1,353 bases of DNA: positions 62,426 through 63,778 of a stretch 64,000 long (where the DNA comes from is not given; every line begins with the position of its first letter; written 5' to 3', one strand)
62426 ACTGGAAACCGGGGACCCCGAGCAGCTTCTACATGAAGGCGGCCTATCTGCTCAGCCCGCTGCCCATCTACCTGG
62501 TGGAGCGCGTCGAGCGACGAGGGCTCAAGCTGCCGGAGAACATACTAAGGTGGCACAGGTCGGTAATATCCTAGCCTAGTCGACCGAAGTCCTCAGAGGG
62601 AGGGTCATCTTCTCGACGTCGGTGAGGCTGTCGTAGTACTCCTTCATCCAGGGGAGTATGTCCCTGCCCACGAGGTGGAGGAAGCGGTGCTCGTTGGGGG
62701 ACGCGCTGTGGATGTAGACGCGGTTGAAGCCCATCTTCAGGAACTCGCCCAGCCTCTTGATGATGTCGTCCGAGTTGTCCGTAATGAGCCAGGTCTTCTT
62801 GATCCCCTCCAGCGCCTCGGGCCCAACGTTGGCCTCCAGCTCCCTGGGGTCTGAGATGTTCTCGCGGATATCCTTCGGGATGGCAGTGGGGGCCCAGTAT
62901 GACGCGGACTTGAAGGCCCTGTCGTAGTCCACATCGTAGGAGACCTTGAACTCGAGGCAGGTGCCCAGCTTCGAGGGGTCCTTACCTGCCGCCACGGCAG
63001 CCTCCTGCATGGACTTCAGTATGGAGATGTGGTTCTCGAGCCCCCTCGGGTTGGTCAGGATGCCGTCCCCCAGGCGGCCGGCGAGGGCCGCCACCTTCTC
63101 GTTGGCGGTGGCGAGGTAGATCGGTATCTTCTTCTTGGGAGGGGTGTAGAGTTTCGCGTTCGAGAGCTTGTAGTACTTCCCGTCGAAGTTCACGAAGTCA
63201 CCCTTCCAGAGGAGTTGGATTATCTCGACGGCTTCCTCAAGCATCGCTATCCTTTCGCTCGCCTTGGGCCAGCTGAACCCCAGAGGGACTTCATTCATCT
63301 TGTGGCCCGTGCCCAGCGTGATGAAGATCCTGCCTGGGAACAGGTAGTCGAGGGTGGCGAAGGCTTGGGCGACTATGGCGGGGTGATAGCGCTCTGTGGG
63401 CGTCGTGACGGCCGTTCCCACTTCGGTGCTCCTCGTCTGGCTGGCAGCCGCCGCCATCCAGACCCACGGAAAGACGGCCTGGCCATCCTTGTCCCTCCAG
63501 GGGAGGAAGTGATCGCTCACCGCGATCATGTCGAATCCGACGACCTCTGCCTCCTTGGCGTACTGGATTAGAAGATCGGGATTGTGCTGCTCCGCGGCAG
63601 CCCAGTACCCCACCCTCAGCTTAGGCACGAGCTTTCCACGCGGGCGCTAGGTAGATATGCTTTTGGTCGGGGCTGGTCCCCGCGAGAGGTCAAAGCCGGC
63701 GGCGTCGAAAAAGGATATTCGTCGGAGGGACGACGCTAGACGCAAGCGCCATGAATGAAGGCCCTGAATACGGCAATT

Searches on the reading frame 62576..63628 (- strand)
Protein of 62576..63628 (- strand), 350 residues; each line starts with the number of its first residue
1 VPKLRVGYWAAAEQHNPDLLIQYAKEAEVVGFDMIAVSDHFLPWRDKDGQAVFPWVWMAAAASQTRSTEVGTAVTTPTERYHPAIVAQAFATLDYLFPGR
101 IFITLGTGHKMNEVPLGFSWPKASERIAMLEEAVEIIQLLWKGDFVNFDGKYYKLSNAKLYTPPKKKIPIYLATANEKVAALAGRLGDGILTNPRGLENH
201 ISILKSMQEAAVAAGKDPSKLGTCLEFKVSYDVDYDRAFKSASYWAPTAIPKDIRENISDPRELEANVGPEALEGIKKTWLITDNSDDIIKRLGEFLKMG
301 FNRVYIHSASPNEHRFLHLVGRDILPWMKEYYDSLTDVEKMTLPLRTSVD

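Call 36: search_protein_families(library=pfam, proteins=[window:62576-63628:-], max_evalue=0.00001)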
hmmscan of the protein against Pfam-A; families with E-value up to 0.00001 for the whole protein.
window:62576-63628:- (350 aa): 1 family
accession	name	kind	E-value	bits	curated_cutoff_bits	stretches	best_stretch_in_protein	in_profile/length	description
PF00296.26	Bac_luciferase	-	2.5e-51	175.3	27.9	1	11-249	16-249/314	Luciferase-like monooxygenase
